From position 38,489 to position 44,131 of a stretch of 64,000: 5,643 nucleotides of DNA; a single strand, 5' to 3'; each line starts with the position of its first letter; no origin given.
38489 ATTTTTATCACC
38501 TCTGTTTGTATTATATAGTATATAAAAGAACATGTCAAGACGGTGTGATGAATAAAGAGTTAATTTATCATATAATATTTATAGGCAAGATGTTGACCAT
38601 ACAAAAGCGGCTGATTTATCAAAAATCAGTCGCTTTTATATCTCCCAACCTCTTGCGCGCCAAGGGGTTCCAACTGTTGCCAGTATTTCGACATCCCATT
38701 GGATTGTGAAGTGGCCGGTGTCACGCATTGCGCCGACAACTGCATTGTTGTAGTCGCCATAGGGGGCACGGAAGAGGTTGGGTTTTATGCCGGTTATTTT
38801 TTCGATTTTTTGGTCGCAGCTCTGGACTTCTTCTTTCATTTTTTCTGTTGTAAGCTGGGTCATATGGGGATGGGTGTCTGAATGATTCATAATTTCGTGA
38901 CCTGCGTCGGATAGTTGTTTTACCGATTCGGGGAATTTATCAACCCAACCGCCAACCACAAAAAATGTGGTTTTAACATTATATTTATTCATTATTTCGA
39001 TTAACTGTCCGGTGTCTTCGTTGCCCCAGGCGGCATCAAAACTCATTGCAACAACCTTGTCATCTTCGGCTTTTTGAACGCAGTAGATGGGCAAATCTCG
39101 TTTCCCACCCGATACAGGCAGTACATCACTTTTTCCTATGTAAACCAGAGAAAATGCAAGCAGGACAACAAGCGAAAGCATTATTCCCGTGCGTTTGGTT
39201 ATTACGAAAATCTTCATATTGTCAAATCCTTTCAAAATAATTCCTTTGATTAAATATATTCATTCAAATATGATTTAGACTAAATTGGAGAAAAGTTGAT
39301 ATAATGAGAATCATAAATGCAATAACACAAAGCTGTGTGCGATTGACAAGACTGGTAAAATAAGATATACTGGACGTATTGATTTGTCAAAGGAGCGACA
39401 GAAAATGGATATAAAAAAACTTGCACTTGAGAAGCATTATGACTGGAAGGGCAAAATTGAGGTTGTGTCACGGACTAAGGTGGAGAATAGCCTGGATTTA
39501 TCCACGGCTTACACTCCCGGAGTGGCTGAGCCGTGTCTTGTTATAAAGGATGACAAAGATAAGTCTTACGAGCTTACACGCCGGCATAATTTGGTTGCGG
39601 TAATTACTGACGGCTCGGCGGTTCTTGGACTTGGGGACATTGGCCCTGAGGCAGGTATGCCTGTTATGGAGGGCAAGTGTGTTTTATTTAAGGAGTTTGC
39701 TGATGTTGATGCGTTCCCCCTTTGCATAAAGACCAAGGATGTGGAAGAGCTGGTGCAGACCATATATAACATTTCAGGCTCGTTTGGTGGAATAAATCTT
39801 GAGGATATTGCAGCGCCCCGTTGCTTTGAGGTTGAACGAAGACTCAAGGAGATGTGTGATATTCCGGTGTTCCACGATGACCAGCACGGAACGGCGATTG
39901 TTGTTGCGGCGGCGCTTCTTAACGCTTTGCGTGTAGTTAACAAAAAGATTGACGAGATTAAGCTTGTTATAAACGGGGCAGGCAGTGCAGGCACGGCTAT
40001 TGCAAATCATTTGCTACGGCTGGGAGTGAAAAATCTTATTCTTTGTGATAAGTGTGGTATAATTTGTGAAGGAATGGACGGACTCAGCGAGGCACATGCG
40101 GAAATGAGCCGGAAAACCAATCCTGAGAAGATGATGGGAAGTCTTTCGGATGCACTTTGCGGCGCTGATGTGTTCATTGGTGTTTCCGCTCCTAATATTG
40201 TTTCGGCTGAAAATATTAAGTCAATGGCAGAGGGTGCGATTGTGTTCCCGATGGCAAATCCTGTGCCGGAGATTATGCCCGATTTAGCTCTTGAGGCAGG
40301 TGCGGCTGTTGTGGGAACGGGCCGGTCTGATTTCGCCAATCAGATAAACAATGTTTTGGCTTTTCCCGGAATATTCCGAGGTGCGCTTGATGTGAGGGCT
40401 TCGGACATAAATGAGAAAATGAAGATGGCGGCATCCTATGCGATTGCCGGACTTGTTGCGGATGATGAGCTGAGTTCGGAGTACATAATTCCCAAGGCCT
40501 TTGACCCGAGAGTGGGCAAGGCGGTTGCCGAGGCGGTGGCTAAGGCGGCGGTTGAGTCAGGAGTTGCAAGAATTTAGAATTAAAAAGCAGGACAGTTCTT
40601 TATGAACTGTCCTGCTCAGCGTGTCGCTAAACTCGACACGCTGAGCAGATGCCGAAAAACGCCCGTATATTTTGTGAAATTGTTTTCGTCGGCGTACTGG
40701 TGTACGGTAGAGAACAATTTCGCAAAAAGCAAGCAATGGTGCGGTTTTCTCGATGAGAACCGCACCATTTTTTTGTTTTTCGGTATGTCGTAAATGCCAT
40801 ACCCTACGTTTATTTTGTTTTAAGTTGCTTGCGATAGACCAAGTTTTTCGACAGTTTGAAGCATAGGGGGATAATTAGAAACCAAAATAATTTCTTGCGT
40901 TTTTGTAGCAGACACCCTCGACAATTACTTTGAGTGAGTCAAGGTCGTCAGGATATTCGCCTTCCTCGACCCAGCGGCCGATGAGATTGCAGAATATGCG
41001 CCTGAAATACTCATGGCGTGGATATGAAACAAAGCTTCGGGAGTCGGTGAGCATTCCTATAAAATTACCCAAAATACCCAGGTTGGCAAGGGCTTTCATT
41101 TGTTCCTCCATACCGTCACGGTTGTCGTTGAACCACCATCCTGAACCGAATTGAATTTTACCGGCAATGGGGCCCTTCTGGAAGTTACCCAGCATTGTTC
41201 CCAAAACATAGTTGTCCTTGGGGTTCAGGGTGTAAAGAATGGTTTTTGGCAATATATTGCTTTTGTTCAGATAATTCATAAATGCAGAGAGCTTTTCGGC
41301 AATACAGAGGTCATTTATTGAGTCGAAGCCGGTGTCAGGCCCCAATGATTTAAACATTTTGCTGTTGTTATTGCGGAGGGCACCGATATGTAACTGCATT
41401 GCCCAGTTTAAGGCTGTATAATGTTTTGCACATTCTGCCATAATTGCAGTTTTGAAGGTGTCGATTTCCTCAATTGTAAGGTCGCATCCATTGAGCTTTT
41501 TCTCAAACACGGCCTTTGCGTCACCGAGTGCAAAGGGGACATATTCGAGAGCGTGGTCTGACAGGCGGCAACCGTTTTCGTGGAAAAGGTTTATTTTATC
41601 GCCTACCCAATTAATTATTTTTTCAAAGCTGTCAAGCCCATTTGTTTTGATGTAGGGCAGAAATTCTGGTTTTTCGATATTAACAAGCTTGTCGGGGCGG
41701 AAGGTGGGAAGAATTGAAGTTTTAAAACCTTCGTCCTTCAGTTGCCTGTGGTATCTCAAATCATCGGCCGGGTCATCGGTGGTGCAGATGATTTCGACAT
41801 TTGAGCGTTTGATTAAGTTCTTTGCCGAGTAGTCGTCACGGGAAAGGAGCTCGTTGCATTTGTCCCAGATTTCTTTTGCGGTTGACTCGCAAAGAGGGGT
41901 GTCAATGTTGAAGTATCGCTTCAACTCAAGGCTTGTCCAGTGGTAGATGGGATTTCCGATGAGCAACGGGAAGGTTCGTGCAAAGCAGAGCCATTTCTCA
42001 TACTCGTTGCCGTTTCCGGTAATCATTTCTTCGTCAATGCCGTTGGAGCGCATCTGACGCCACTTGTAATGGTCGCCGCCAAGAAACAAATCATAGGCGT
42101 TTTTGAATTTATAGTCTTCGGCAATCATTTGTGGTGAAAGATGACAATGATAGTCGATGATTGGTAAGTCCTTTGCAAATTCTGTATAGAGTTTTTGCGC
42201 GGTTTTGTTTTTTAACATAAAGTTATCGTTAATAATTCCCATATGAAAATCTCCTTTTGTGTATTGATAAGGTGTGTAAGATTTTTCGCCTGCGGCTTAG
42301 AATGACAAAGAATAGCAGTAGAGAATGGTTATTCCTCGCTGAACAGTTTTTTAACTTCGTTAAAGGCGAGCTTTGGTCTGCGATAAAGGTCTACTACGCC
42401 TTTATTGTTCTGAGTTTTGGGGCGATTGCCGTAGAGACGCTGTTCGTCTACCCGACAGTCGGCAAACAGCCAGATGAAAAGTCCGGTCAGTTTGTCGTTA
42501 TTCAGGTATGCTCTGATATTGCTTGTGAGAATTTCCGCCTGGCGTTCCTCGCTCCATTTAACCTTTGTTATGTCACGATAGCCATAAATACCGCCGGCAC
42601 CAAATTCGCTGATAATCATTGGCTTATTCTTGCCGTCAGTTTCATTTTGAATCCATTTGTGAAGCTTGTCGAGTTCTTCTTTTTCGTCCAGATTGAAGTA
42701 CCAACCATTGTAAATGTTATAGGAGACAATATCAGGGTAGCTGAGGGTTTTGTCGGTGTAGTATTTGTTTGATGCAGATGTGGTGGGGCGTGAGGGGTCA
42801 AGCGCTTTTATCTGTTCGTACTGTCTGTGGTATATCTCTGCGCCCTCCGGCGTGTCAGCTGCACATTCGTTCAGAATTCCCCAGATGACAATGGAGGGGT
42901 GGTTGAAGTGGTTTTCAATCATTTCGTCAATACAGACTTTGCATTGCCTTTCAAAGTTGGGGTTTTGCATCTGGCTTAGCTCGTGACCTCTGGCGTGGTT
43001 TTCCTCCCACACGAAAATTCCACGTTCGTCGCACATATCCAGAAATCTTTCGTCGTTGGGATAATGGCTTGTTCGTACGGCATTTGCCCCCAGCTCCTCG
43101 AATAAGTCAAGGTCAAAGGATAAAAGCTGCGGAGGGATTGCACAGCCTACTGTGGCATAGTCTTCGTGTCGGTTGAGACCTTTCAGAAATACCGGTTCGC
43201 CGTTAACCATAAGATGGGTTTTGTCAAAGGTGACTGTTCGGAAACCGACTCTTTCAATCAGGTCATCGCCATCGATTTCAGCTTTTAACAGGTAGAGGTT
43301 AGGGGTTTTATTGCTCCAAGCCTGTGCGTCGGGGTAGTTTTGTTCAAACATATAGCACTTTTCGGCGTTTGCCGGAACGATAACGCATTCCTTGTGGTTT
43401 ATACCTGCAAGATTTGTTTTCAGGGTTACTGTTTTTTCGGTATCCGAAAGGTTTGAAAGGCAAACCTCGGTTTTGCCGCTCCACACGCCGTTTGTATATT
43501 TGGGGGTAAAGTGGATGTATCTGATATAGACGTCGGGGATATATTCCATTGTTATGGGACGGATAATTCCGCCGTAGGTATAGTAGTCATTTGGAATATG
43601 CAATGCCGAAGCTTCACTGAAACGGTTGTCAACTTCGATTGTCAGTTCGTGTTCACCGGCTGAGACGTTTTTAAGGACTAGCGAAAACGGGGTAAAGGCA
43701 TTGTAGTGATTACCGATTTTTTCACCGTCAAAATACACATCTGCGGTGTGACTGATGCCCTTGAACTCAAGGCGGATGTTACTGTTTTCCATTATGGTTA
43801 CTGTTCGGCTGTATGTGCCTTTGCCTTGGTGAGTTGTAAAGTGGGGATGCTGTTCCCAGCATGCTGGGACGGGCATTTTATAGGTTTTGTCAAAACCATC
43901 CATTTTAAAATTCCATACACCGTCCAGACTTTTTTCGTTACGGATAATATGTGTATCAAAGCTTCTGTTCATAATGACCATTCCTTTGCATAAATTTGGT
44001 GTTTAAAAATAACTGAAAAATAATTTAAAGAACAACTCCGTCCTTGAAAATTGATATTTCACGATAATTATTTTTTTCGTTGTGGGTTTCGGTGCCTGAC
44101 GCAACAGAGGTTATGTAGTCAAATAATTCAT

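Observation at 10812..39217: A 27.5-kb serine-recombinase island splits a polysaccharide deacetylase gene, and attB and attP can be reconstructed to the base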

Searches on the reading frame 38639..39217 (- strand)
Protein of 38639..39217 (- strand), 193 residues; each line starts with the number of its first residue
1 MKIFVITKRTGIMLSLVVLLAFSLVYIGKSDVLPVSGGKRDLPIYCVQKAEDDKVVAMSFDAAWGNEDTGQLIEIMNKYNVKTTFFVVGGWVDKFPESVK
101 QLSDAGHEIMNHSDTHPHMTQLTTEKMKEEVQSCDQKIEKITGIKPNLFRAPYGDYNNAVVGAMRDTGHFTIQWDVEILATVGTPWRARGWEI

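Call 95: find_encoding_contigs(protein=P0260, flank=7000, max_places=8)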
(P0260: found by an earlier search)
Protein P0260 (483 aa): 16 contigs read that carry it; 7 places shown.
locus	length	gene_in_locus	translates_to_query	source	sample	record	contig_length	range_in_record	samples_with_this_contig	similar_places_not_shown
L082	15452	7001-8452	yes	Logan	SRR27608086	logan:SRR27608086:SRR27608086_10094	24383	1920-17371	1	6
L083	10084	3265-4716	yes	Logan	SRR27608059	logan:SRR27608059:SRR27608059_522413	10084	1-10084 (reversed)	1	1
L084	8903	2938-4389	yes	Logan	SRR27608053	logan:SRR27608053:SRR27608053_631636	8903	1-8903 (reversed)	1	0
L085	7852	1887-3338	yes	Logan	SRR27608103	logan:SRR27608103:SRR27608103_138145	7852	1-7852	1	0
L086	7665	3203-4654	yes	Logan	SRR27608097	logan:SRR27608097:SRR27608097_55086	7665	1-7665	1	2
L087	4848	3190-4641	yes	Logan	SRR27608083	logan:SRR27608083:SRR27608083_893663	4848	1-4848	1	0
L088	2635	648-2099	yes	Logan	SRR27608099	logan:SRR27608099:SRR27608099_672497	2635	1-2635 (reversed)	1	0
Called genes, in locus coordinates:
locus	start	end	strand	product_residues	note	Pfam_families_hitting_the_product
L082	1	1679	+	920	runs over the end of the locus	PF02837:Glyco_hydro_2_N, PF13364:BetaGal_ABD2 (weak), PF00703:Glyco_hydro_2 (weak)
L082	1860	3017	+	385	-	PF01979:Amidohydro_1, PF07969:Amidohydro_3 (weak)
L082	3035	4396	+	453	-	-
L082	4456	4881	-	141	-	-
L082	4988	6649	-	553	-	-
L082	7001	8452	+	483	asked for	PF00239:Resolvase, PF07508:Recombinase, PF13408:Zn_ribbon_recom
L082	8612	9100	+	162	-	PF03432:Relaxase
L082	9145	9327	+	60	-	PF12728:HTH_17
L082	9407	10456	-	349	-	-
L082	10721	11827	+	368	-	PF12224:Amidoligase_2 (weak)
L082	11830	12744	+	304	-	PF13522:GATase_6, PF13537:GATase_7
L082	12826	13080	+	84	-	PF08765:Mor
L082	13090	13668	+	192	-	-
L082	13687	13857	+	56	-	-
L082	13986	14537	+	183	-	PF00239:Resolvase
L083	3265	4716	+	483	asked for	PF00239:Resolvase, PF07508:Recombinase, PF13408:Zn_ribbon_recom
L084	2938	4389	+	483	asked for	PF00239:Resolvase, PF07508:Recombinase, PF13408:Zn_ribbon_recom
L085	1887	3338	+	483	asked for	PF00239:Resolvase, PF07508:Recombinase, PF13408:Zn_ribbon_recom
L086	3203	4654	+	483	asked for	PF00239:Resolvase, PF07508:Recombinase, PF13408:Zn_ribbon_recom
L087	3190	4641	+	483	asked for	PF00239:Resolvase, PF07508:Recombinase, PF13408:Zn_ribbon_recom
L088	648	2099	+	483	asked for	PF00239:Resolvase, PF07508:Recombinase, PF13408:Zn_ribbon_recom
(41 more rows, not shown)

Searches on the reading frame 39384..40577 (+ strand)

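Call 11: search_protein_families(library=ncbifam, proteins=[window:39384-40577:+], max_evalue=0.001)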
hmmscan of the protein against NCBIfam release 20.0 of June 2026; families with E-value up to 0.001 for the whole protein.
window:39384-40577:+ (397 aa): 5 families
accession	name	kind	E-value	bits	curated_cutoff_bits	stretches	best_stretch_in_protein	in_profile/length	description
NF009501.0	PRK12861.1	subfamily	2.4e-113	379.7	1178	1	11-396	8-408/764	NADP-dependent malic enzyme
NF010052.0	PRK13529.1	subfamily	7e-36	124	326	1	137-396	244-538/564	oxaloacetate-decarboxylating malate dehydrogenase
NF041582.1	malolactic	exception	9.5e-24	83.9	850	1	145-396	235-517/536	malolactic enzyme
NF006395.0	PRK08644.1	equivalog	4.2e-05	23.3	159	1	185-222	24-61/215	sulfur carrier protein ThiS adenylyltransferase ThiF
NF058523.1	6A-MBL_cap2_3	equivalog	0.00047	18.8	320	1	177-223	285-330/665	anti-phage 6A-MBL system cap2_3 protein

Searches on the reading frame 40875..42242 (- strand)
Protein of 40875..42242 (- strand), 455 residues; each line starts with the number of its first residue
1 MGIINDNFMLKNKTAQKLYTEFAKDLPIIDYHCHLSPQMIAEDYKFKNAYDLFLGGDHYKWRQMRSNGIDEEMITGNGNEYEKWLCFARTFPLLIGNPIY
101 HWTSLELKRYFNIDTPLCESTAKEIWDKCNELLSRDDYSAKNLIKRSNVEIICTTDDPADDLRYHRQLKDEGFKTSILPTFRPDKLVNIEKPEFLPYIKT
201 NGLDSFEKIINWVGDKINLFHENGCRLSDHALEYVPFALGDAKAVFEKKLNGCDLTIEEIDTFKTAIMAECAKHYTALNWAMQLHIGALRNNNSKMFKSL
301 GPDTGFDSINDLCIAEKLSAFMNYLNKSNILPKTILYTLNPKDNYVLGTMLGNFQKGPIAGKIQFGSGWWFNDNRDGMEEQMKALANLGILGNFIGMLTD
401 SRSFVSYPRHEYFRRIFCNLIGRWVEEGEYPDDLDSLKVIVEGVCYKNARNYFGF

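Call 11: search_protein_families(library=ncbifam, proteins=[window:40875-42242:-], max_evalue=0.001)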
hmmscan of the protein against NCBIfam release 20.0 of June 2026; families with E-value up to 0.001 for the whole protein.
window:40875-42242:- (455 aa): 1 family
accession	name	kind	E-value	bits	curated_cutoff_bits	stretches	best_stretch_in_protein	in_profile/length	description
NF002794.0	PRK02925.1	equivalog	7.9e-176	585.5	387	1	3-455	4-459/459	glucuronate isomerase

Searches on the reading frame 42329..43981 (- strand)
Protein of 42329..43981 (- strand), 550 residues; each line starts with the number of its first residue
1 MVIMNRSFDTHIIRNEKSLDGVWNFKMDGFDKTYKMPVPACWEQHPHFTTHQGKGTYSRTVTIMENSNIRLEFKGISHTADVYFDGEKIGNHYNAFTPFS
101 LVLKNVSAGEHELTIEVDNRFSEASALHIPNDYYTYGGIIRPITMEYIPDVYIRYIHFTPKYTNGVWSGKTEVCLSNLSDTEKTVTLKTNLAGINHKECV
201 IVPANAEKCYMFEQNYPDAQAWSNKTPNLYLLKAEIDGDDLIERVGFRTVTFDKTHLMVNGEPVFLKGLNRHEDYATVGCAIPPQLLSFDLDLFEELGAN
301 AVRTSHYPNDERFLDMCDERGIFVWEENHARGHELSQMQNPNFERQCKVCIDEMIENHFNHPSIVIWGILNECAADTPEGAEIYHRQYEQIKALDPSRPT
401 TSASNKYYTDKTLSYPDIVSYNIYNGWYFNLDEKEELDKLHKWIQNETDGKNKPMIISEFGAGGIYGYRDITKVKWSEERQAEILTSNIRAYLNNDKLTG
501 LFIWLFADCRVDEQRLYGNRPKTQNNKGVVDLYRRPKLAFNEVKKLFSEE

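Call 46: search_protein_families(library=pfam, proteins=[window:42329-43981:-], max_evalue=0.01)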
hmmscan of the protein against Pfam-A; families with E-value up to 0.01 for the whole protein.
window:42329-43981:- (550 aa): 6 families
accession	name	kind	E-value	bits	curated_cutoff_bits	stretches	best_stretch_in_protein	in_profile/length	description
PF02836.23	Glyco_hydro_2_C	-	2.2e-49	168.7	21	1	253-547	4-297/302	Glycosyl hydrolases family 2, TIM barrel domain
PF02837.24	Glyco_hydro_2_N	-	4.1e-11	43.5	28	1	25-145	40-165/169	Glycosyl hydrolases family 2, sugar binding domain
PF22666.2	Glyco_hydro_2_N2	-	5.4e-09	36.8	27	1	56-129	51-129/167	Glycosyl hydrolase 2 galactose-binding domain-like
PF00703.27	Glyco_hydro_2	-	3.1e-06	28.3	23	1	151-248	1-109/109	Glycosyl hydrolases family 2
PF00150.24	Cellulase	-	0.00026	21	23.5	1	351-476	105-252/272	Cellulase (glycosyl hydrolase family 5)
PF08308.17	PEGA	-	0.0033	17.7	20.8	0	78-117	11-43/71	PEGA domain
